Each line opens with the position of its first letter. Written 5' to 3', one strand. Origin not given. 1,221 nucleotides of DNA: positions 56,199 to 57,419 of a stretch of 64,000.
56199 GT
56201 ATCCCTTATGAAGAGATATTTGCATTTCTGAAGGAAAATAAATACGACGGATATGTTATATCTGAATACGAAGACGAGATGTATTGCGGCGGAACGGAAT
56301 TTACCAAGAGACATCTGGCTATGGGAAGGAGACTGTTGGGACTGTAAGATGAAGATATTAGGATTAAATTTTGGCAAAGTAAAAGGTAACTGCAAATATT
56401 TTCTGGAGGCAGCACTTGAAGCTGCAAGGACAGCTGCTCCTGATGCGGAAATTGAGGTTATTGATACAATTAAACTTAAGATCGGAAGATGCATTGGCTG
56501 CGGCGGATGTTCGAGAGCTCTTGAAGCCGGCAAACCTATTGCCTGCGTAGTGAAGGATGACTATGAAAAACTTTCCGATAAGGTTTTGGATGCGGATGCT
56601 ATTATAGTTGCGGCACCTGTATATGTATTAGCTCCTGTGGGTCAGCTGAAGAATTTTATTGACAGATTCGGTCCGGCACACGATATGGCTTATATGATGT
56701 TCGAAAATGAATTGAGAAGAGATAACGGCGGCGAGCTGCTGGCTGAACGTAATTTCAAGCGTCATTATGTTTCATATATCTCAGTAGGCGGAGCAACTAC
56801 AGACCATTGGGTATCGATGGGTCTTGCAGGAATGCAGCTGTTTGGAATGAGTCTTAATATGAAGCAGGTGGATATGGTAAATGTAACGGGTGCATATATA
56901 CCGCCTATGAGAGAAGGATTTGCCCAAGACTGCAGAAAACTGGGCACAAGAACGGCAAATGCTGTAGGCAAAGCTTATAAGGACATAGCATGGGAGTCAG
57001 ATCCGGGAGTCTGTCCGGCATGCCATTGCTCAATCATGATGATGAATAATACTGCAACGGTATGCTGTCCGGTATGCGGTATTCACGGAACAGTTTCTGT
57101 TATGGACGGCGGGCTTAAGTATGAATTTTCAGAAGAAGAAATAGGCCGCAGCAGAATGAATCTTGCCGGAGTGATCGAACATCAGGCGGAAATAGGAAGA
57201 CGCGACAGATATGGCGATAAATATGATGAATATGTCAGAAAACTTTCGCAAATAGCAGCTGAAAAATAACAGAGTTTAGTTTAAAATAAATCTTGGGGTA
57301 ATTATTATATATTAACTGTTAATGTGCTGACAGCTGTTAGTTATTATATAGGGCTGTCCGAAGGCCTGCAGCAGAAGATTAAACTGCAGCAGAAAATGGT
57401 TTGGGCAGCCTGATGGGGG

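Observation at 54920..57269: C-glycoside deglycosidase-like two-subunit enzyme with a non-canonical redox partner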

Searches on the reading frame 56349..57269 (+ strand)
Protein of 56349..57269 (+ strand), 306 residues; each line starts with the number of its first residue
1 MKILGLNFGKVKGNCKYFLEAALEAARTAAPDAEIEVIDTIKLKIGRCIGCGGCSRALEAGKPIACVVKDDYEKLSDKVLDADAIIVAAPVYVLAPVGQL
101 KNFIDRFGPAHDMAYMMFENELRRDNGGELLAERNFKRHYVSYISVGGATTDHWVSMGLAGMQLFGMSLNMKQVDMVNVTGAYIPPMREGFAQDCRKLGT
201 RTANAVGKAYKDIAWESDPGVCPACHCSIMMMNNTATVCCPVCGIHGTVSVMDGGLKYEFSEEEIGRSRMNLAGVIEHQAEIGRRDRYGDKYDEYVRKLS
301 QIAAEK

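Call 3: search_protein_families(library=pfam, proteins=[window:56349-57269:+], max_evalue=0.01)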
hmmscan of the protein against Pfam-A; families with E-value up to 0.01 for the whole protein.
window:56349-57269:+ (306 aa): 2 families
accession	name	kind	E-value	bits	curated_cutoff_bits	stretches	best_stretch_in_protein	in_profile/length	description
PF03358.20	FMN_red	-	7.8e-15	55.2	24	1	1-113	1-99/152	NADPH-dependent FMN reductase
PF02525.22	Flavodoxin_2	-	5.5e-07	29.9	27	1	1-183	1-179/198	Flavodoxin-like fold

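Call 4: search_protein_families(library=ncbifam, proteins=[window:56349-57269:+], max_evalue=0.01)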
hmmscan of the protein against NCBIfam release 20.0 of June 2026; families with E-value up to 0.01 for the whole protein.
window:56349-57269:+ (306 aa): 2 families
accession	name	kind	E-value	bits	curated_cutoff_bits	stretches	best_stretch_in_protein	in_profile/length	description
TIGR03567.1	FMN_reduc_SsuE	equivalog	0.00023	21.1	164.05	1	71-106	55-90/171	NADPH-dependent FMN reductase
TIGR03566.1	FMN_reduc_MsuE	equivalog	0.0021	17.8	212.5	1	69-107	56-94/174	FMN reductase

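Call 7: search_solved_structures(query=window:56349-57269:+, max_evalue=1, show_alignments=2)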
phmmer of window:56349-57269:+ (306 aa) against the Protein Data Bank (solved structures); distinct sequences matched with E-value up to 1: 7.
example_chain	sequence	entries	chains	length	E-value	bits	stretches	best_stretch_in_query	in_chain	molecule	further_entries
7d38_A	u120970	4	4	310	8.2e-32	114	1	1-282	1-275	Cd1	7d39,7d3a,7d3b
1rli_A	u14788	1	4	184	0.0029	20.3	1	68-110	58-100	Trp Repressor Binding Protein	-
7qw4_A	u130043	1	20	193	0.15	14.6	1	76-110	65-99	NADPH-dependent FMN reductase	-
1sqs_A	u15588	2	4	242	0.2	14.2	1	70-111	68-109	conserved hypothetical protein | Hypothetical protein SP1951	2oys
3d7n_A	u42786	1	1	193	0.33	13.5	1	80-193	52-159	Flavodoxin, WrbA-like protein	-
4c0w_A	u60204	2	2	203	0.51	12.9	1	73-110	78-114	FMN-DEPENDENT NADH-AZOREDUCTASE 1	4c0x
4c14_A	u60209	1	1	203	0.51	12.9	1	73-110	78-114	FMN-DEPENDENT NADH-AZOREDUCTASE 1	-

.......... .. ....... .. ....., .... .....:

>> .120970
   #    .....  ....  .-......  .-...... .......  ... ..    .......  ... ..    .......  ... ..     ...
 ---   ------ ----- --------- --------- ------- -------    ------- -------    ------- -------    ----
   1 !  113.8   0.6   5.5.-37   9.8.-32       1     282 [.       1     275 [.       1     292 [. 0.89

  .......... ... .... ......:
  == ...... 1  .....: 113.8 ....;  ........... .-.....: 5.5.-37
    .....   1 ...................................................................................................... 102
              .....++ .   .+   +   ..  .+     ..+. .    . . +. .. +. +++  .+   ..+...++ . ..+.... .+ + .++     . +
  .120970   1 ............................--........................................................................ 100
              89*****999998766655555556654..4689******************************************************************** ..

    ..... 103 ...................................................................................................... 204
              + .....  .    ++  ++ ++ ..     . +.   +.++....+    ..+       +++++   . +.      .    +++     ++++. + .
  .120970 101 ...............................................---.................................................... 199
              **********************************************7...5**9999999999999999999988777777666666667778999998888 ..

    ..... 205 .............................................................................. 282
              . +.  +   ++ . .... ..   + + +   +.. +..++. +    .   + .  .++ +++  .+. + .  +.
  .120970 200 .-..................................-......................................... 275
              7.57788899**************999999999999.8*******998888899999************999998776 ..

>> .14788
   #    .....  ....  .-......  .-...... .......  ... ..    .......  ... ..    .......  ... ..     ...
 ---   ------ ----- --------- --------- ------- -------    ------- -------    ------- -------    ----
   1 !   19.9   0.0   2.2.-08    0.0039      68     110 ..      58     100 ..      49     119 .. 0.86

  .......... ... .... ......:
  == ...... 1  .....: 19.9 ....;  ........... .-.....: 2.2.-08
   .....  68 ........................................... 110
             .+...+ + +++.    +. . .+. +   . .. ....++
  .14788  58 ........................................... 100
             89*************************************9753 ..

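Call 24: find_homologous_proteins(query=window:56349-57269:+, max_evalue=1e-10)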
Query window:56349-57269:+ (306 aa): 303 proteins with E <= 1e-10 among 5376 candidates; the best 120 are listed.
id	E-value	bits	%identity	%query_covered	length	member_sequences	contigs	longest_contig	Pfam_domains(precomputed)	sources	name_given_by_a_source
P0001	1.7e-194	663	93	100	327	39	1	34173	PF02525.23,PF03358.21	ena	-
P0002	2.7e-174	597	81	100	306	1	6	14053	PF02525.23,PF03358.21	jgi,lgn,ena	-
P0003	4.4e-144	498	72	100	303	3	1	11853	PF02525.23,PF03358.21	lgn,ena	-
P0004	1.1e-143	496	72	100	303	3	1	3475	PF02525.23,PF03358.21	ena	-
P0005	8.1e-141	487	70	100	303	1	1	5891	PF02525.23,PF03358.21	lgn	-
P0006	7.9e-139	480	69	100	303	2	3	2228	PF02525.23,PF03358.21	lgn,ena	-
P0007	1.1e-137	477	69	100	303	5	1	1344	PF02525.23,PF03358.21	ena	-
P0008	4.3e-137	475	70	100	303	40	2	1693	PF02525.23,PF03358.21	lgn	-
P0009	1.7e-121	423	62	99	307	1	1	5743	PF02525.23,PF03358.21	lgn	-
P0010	5.3e-121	422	62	99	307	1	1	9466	PF02525.23,PF03358.21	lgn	-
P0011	1.3e-119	417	61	99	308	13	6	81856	PF02525.23,PF03358.21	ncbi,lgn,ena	-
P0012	3.2e-119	416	61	99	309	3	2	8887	PF02525.23,PF03358.21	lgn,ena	-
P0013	4.6e-119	415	61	99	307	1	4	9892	PF02525.23,PF03358.21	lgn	-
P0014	7.5e-119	415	62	100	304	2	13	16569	PF02525.23,PF03358.21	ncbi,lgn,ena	-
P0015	1.4e-118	414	62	98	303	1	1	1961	PF02525.23,PF03358.21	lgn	-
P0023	6.4e-117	408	61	97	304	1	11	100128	PF02525.23,PF03358.21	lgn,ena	-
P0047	2.2e-114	400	59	99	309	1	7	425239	PF02525.23,PF03358.21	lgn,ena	-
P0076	1.7e-108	381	57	99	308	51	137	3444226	PF02525.23,PF03358.21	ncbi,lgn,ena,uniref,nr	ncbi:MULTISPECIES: flavodoxin family protein [Clostridia]|uniref:Flavodoxin family protein n=1 Tax=R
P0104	1.9e-77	279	48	92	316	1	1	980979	PF03358.21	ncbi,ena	-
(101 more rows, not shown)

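Call 25: find_encoding_contigs(protein=P0011, flank=8000, max_places=3)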
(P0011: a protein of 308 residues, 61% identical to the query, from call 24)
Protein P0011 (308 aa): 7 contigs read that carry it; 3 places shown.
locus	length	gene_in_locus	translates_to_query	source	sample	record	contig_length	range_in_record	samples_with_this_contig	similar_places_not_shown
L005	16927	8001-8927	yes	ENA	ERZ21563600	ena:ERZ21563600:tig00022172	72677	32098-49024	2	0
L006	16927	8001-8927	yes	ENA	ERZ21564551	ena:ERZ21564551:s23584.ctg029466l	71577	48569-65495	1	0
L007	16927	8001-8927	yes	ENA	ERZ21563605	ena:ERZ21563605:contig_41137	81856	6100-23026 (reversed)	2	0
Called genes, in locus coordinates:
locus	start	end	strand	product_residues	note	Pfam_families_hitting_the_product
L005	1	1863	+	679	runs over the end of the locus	PF24898:GGDEF_GdpP, PF01368:DHH, PF02272:DHHA1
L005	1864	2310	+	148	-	PF01281:Ribosomal_L9_N, PF03948:Ribosomal_L9_C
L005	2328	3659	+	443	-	PF00772:DnaB, PF03796:DnaB_C, PF13481:AAA_25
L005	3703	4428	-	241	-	PF14025:DUF4241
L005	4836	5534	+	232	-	PF00072:Response_reg, PF00486:Trans_reg_C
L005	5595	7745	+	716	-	PF00512:HisKA, PF02518:HATPase_c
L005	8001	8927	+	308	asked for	PF02525:Flavodoxin_2, PF03358:FMN_red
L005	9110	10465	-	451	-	PF00860:Xan_ur_permease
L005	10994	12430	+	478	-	PF00884:Sulfatase, PF01663:Phosphodiest (weak), PF16347:SGSH_C (weak)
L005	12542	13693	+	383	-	PF04055:Radical_SAM, PF13186:SPASM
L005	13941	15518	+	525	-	PF00884:Sulfatase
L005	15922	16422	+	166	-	PF12784:PDDEXK_2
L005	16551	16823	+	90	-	-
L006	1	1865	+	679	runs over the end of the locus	PF24898:GGDEF_GdpP, PF01368:DHH, PF02272:DHHA1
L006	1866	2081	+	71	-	PF01281:Ribosomal_L9_N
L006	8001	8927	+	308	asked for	PF02525:Flavodoxin_2, PF03358:FMN_red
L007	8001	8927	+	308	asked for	PF02525:Flavodoxin_2, PF03358:FMN_red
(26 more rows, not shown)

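Call 26: find_encoding_contigs(protein=P0076, flank=8000, max_places=3)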
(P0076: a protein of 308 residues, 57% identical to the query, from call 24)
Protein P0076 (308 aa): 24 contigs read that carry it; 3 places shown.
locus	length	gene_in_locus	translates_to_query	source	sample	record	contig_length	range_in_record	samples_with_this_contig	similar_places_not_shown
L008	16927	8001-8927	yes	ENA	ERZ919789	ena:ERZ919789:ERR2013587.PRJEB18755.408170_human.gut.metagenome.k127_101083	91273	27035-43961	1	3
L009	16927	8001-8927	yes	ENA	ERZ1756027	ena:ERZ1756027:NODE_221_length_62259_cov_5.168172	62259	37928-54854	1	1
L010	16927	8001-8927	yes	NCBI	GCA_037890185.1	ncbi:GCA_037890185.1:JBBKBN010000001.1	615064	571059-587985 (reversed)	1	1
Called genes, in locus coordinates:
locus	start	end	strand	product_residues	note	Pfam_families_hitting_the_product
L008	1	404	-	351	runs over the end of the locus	PF01261:AP_endonuc_2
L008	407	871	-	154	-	PF19906:CGDB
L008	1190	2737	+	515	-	PF12010:DUF3502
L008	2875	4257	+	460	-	PF00528:BPD_transp_1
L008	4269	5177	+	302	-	PF00528:BPD_transp_1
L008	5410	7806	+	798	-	PF07883:Cupin_2, PF00165:HTH_AraC (faint), PF12833:HTH_18, PF01229:Glyco_hydro_39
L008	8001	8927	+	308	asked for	PF02525:Flavodoxin_2 (weak), PF03358:FMN_red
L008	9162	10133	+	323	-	PF03358:FMN_red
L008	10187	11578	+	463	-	PF07690:MFS_1, PF13347:MFS_2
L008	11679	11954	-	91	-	-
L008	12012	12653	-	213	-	PF12464:Mac, PF25087:GMPPB_C (faint), PF00132:Hexapep, PF14602:Hexapep_2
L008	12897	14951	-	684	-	PF03924:CHASE, PF00512:HisKA, PF02518:HATPase_c, PF00072:Response_reg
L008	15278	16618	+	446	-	PF03023:MurJ, PF01554:MatE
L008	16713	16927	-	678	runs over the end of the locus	PF06100:MCRA, PF13450:NAD_binding_8 (weak)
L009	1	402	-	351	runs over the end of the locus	PF01261:AP_endonuc_2 (weak)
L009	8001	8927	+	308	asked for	PF02525:Flavodoxin_2 (weak), PF03358:FMN_red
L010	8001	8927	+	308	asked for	PF02525:Flavodoxin_2 (weak), PF03358:FMN_red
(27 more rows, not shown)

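Call 27: find_encoding_contigs(protein=P0104, flank=8000, max_places=2)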
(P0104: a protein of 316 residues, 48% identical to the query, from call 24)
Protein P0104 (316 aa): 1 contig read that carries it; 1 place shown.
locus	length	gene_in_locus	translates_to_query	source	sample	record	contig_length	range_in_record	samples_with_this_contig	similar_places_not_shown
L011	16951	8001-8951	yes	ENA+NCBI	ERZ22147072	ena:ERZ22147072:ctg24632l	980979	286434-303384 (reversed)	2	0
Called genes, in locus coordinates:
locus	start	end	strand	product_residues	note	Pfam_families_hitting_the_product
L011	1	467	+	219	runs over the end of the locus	PF01144:CoA_trans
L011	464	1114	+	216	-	PF01144:CoA_trans, PF13336:AcetylCoA_hyd_C (weak)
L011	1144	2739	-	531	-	PF17853:GGDEF_2 (weak), PF13556:HTH_30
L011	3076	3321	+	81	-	PF00550:PP-binding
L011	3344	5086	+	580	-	PF02129:Peptidase_S15, PF08530:PepX_C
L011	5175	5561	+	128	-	PF01648:ACPS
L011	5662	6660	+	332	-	PF01515:PTA_PTB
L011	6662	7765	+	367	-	PF01869:BcrAD_BadFG (faint), PF00871:Acetate_kinase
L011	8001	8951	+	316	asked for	PF03358:FMN_red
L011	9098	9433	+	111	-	PF07366:SnoaL, PF12680:SnoaL_2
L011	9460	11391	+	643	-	PF02608:Bmp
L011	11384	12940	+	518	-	PF00370:FGGY_N, PF02782:FGGY_C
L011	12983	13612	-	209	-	PF00440:TetR_N (weak)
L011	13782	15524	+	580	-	PF02129:Peptidase_S15, PF08530:PepX_C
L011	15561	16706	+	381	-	PF00465:Fe-ADH, PF13685:Fe-ADH_2, PF25137:ADH_Fe_C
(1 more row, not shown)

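Call 32: find_encoding_contigs(protein=P0003, flank=8000, max_places=2)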
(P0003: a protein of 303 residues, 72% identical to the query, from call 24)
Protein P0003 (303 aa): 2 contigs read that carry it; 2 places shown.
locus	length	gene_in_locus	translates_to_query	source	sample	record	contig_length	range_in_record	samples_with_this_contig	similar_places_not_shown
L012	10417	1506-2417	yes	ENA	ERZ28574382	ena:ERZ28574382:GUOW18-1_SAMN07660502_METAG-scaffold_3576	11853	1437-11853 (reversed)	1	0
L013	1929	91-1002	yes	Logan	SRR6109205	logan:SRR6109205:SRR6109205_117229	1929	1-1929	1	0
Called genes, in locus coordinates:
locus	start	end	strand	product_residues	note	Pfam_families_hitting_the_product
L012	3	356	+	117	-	?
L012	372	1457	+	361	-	PF01408:GFO_IDH_MocA, PF02894:GFO_IDH_MocA_C, PF22725:GFO_IDH_MocA_C3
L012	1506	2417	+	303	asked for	PF02525:Flavodoxin_2 (weak), PF03358:FMN_red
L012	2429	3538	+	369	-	PF00135:COesterase, PF20434:BD-FAE, PF07859:Abhydrolase_3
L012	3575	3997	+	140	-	PF19906:CGDB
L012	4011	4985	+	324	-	PF01261:AP_endonuc_2 (weak)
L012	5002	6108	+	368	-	PF01408:GFO_IDH_MocA, PF22725:GFO_IDH_MocA_C3, PF02894:GFO_IDH_MocA_C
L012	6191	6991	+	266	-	PF01925:TauE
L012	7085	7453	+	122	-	PF07366:SnoaL, PF12680:SnoaL_2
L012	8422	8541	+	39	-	-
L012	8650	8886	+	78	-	PF00239:Resolvase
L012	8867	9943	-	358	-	PF14659:Phage_int_SAM_3, PF00589:Phage_integrase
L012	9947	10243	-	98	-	PF20648:DUF6809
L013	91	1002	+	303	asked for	PF02525:Flavodoxin_2 (weak), PF03358:FMN_red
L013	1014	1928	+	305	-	?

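Call 33: find_encoding_contigs(protein=P0023, flank=8000, max_places=2)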
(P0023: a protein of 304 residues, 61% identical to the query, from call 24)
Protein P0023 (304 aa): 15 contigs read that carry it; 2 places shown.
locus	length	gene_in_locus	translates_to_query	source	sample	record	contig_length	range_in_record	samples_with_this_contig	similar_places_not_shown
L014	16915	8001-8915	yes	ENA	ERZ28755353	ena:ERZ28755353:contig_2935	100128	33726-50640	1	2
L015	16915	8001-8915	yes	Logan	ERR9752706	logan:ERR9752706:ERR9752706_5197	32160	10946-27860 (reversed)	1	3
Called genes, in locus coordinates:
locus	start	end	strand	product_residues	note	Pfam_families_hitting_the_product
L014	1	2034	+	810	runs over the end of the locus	PF02311:AraC_binding, PF07883:Cupin_2, PF00165:HTH_AraC (faint), PF12833:HTH_18, PF01229:Glyco_hydro_39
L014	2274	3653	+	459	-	PF13347:MFS_2, PF07690:MFS_1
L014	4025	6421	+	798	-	PF07883:Cupin_2 (weak), PF00165:HTH_AraC (weak), PF12833:HTH_18, PF01229:Glyco_hydro_39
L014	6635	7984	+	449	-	PF13347:MFS_2, PF07690:MFS_1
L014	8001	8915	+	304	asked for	PF02525:Flavodoxin_2, PF03358:FMN_red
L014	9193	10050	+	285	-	PF07804:HipA_C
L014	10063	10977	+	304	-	-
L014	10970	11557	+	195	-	PF13420:Acetyltransf_4, PF00583:Acetyltransf_1, PF13673:Acetyltransf_10 (faint), PF13508:Acetyltransf_7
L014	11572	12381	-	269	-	PF02311:AraC_binding, PF07883:Cupin_2 (weak), PF12833:HTH_18, PF00165:HTH_AraC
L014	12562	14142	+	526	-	PF01301:Glyco_hydro_35, PF02449:Glyco_hydro_42, PF18120:DUF5597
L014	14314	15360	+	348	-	PF02518:HATPase_c (weak), PF14213:DUF4325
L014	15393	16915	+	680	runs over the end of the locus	PF12833:HTH_18, PF00165:HTH_AraC (weak), PF01229:Glyco_hydro_39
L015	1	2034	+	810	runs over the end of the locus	PF02311:AraC_binding, PF07883:Cupin_2, PF00165:HTH_AraC (faint), PF12833:HTH_18, PF01229:Glyco_hydro_39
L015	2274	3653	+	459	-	PF13347:MFS_2, PF07690:MFS_1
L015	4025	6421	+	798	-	PF07883:Cupin_2 (weak), PF00165:HTH_AraC (weak), PF12833:HTH_18, PF01229:Glyco_hydro_39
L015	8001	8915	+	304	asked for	PF02525:Flavodoxin_2, PF03358:FMN_red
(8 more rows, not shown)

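Call 34: find_encoding_contigs(protein=P0047, flank=8000, max_places=2)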
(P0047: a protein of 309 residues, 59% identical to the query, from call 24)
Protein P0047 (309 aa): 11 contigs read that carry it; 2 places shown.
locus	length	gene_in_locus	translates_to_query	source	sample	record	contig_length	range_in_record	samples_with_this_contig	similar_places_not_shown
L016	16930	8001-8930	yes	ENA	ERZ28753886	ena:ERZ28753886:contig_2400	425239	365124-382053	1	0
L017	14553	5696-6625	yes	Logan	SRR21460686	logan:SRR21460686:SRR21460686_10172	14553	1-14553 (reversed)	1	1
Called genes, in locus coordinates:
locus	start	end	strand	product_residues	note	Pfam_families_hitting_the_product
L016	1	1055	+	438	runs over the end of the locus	PF00501:AMP-binding, PF14535:AMP-binding_C_2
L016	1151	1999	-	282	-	PF04909:Amidohydro_2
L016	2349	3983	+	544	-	PF00501:AMP-binding, PF13193:AMP-binding_C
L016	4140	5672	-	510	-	PF00474:SSF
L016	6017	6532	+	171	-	PF03167:UDG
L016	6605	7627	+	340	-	PF01145:Band_7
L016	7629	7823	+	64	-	-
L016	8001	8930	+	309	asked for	PF02525:Flavodoxin_2, PF03358:FMN_red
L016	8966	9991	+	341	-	PF01212:Beta_elim_lyase, PF00266:Aminotran_5 (faint)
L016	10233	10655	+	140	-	PF12897:Asp_aminotransf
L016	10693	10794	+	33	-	-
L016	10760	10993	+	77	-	PF12897:Asp_aminotransf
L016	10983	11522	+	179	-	PF12897:Asp_aminotransf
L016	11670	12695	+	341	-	PF00248:Aldo_ket_red, PF13187:Fer4_9 (weak), PF13534:Fer4_17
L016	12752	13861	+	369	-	PF01551:Peptidase_M23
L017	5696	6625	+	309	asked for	PF02525:Flavodoxin_2, PF03358:FMN_red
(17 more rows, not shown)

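Call 44: find_encoding_contigs(protein=P0001, flank=10000, max_places=2)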
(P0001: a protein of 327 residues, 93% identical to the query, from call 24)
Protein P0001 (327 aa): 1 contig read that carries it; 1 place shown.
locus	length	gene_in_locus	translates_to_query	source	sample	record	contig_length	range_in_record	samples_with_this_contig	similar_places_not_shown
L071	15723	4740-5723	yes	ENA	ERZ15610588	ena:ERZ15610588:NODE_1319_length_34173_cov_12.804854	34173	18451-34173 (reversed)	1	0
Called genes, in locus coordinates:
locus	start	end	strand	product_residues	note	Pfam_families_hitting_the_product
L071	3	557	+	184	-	?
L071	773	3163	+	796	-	PF02311:AraC_binding (faint), PF12833:HTH_18, PF00165:HTH_AraC (weak), PF01229:Glyco_hydro_39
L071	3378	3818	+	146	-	PF19906:CGDB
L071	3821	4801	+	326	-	PF01261:AP_endonuc_2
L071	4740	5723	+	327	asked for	PF02525:Flavodoxin_2 (weak), PF03358:FMN_red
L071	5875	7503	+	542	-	PF00072:Response_reg, PF12833:HTH_18, PF00165:HTH_AraC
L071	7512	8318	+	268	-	PF06580:His_kinase, PF02518:HATPase_c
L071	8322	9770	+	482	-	PF00005:ABC_tran (weak)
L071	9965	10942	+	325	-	PF13407:Peripla_BP_4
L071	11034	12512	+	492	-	PF13476:AAA_23 (weak), PF00005:ABC_tran, PF02463:SMC_N (faint), PF09818:ABC_ATPase (faint), PF13304:AAA_21 (faint), PF00005:ABC_tran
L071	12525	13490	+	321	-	PF02653:BPD_transp_2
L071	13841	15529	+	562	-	PF00933:Glyco_hydro_3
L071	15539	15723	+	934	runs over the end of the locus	PF08531:Bac_rhamnosid_N, PF05592:Bac_rhamnosid, PF17389:Bac_rhamnosid6H, PF17390:Bac_rhamnosid_C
